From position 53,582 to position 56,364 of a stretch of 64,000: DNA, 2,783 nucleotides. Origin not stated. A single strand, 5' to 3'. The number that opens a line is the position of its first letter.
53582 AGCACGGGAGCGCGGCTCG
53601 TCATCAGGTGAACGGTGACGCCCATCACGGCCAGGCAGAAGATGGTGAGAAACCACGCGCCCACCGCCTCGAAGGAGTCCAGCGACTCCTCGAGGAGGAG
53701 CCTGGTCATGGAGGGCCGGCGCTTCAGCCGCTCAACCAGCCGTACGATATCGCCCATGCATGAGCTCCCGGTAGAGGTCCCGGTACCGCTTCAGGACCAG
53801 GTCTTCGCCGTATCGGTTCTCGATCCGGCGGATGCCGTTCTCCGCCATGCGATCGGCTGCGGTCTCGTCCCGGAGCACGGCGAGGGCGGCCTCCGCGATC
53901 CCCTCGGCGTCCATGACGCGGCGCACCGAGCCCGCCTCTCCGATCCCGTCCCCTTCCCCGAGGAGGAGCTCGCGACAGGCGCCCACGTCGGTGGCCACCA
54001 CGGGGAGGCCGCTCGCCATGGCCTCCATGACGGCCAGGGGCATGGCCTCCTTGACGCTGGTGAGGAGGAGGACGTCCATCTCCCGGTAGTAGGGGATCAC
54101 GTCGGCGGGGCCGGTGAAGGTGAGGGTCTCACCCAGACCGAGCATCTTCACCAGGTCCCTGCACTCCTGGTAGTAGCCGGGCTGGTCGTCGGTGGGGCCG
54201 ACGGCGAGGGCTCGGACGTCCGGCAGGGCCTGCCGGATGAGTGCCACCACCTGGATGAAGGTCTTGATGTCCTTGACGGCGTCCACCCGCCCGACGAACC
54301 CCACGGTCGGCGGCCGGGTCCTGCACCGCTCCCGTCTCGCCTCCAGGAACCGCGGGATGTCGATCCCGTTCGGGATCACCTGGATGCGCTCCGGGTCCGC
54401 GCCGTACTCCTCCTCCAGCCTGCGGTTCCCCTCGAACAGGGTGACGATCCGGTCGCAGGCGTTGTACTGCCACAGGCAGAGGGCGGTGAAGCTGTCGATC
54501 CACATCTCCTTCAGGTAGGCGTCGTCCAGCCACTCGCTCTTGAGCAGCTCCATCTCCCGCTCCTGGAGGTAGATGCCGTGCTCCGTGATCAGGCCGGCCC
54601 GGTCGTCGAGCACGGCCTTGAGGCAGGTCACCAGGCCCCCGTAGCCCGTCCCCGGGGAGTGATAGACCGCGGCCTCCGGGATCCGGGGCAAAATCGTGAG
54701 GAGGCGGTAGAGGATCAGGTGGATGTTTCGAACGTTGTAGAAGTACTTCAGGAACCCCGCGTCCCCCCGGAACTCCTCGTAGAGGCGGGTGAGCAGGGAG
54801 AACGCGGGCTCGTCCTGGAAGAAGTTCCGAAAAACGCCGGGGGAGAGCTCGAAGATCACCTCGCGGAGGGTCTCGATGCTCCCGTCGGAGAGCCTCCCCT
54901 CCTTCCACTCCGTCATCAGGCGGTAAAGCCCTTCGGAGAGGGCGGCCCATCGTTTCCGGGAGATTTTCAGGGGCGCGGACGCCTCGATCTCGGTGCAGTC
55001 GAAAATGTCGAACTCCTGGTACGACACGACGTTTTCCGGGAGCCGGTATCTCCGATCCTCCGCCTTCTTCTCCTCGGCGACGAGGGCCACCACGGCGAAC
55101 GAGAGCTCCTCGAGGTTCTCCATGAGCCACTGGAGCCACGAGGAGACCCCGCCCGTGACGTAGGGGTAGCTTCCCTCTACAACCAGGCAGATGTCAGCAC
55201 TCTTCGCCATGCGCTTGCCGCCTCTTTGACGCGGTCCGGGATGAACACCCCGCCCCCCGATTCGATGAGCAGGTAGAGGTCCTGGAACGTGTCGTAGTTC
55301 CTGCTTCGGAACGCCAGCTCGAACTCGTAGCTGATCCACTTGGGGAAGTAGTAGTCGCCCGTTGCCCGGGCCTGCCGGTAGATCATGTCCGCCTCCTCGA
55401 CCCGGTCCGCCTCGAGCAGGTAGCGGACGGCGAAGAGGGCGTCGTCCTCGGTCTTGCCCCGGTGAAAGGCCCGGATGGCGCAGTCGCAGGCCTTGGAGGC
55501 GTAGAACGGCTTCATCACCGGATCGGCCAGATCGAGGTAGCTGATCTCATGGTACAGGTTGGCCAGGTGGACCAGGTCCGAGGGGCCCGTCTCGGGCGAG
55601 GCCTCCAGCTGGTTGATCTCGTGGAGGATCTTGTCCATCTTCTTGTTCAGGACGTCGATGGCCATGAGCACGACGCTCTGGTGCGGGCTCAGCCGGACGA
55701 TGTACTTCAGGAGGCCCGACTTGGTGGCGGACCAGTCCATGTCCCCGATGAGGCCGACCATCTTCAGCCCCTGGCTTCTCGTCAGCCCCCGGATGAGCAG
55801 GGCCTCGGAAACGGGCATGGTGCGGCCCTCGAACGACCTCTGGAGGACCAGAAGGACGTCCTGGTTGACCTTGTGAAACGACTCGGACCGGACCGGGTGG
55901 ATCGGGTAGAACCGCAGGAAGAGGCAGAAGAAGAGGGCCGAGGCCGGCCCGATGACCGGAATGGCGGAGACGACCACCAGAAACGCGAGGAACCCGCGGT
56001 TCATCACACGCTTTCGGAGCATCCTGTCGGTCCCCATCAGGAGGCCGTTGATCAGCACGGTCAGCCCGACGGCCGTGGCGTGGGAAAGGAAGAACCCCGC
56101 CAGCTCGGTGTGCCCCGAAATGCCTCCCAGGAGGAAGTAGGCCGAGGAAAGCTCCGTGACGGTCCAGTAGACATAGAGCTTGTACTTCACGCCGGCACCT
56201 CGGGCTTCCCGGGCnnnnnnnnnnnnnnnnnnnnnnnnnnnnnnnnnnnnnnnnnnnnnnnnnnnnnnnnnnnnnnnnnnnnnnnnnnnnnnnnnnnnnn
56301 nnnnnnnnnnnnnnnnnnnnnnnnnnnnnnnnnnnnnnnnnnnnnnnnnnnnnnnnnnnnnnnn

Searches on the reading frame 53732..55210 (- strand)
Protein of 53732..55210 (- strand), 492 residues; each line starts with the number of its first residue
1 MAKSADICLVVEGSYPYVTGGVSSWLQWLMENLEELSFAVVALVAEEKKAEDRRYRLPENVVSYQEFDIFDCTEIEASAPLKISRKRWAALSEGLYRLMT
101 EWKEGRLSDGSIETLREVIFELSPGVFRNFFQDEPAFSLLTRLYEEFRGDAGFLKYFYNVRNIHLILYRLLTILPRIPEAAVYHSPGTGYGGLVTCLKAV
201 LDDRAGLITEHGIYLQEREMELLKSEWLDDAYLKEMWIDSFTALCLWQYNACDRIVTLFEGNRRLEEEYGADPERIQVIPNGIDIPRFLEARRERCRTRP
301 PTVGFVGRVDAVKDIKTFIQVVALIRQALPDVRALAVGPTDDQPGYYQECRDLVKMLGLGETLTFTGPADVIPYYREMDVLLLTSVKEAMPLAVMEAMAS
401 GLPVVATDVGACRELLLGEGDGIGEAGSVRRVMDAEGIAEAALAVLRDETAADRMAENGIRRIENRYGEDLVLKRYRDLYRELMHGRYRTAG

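Call 4: search_protein_families(library=pfam, proteins=[window:53732-55210:-], max_evalue=0.01)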
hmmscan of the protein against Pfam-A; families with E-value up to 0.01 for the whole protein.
window:53732-55210:- (492 aa): 7 families
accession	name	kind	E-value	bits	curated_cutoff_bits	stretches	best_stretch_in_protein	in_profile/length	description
PF11997.14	DUF3492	-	1.1e-66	225.9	23.3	1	5-274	1-268/268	Domain of unknown function (DUF3492)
PF13692.12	Glyco_trans_1_4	-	2.2e-28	99.8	27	1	301-448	2-142/142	Glycosyl transferases group 1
PF00534.26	Glycos_transf_1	-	1.9e-25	89.8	26.4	1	296-461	11-171/172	Glycosyl transferases group 1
PF13439.12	Glyco_transf_4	-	3.2e-07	31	28.5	1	182-285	75-168/170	Glycosyltransferase Family 4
PF20706.3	GT4-conflict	-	1.7e-06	27.7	26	1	272-458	171-367/385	Family 4 Glycosyltransferase in conflict systems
PF13579.12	Glyco_trans_4_4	-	4.5e-05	24.3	29.7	0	247-282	123-158/158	Glycosyl transferase 4-like domain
PF13524.12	Glyco_trans_1_2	-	0.0016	18.8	25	1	361-467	30-133/144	Glycosyl transferase-like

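Call 20: search_protein_families(library=ncbifam, proteins=[window:53732-55210:-], max_evalue=0.01)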
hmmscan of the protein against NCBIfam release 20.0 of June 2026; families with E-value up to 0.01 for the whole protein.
window:53732-55210:- (492 aa): 37 families (the best 25 are shown)
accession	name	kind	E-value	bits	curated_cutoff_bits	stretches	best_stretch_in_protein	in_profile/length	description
NF038011.1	PelF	equivalog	2.3e-115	386.4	100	1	6-480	1-489/489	GT4 family glycosyltransferase PelF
TIGR03088.1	stp2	hypoth_equivalog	2.5e-29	102.5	409.05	1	265-483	151-373/374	TIGR03088 family PEP-CTERM/XrtA system glycosyltransferase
NF041876.1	EPS_EpsE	equivalog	1.5e-24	87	400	1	270-469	182-382/389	exopolysaccharide biosynthesis GT4 family glycosyltransferase EpsE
TIGR03999.1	thiol_BshA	equivalog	2.9e-24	85.7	273.7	1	273-484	166-374/375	N-acetyl-alpha-D-glucosaminyl L-malate synthase BshA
TIGR02149.1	glgA_Coryne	subfamily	1.8e-21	76.7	302.4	1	179-483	83-390/391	glycogen synthase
TIGR04063.1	stp3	hypoth_equivalog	1e-20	74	442.05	1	251-484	157-396/397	TIGR04063 family PEP-CTERM/XrtA system glycosyltransferase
TIGR03449.1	mycothiol_MshA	equivalog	7.3e-20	71.2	462.5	1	256-482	170-402/406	D-inositol-3-phosphate glycosyltransferase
TIGR04047.1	MSMEG_0565_glyc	hypoth_equivalog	4.6e-18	65.4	259.85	1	263-480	151-371/373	MSMEG_0565 family glycosyltransferase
NF038255.1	exopoly_VpsD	equivalog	1.7e-16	60.1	300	1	274-484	177-380/381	VpsD family glycosyltransferase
TIGR04157.1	glyco_rSAM_CFB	subfamily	1.1e-15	57.6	400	1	248-480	166-406/406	TIGR04157 family glycosyltransferase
NF038229.1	Glyco4_Geo_Pelo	equivalog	1.3e-14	53.9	400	1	262-484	121-337/338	GPMC system family 4 glycosyltransferase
NF041010.1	glycosy_Agl16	equivalog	1.4e-13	50.5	575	1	256-483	138-351/352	glycosylation protein Agl16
NF011726.0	PRK15179.1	equivalog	5.4e-12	44.8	733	1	301-468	518-679/694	Vi polysaccharide biosynthesis protein TviE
NF053787.1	GlcN_PG_synth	equivalog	9.8e-11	41.1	480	1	305-484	202-360/361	N-acetylglucosaminyl phosphatidylglycerol synthase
NF047684.1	TeichurnBiosyTuaC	equivalog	2.3e-09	36.7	550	1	277-483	188-389/391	teichuronic acid biosynthesis protein TuaC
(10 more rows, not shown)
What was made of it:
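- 53732..55210 (-): PelF, a GT4 glycosyltransferase, 492 aa. DUF3492 plus Glycos_transf_1 (calls 4, 20).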

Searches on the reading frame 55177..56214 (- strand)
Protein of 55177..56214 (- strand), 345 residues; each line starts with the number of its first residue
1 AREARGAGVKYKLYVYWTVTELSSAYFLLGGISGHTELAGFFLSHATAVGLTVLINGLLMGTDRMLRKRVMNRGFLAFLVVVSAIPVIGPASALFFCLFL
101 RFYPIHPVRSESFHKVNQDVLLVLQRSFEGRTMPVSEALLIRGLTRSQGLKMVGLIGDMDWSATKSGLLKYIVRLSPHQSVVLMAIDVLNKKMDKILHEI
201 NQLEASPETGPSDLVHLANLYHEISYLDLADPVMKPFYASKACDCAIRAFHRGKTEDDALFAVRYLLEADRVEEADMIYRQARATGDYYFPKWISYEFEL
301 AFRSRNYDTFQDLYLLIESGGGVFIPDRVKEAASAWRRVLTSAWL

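Call 40: search_protein_families(library=pfam, proteins=[window:55177-56214:-], max_evalue=0.001)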
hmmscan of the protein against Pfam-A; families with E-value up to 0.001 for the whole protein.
window:55177-56214:- (345 aa): 0 families

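Call 41: search_protein_families(library=pfam, proteins=[window:55177-56214:-], max_evalue=10)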
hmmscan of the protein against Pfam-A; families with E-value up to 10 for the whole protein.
window:55177-56214:- (345 aa): 1 family
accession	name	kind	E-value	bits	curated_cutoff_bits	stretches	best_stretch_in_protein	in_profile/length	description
PF16787.10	NDC10_II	-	0.26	10.7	26.3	1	80-119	91-131/317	Centromere DNA-binding protein complex CBF3 subunit, domain 2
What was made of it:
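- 55177..56217 (-): Putative PelE, 346 aa, with membrane helices in the N-terminal 110 aa. Overlaps pelD and pelF. No family model matches it (calls 40, 41), so the assignment is by context only.
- On Pel biosynthetic locus: No model matches (calls 40, 41).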
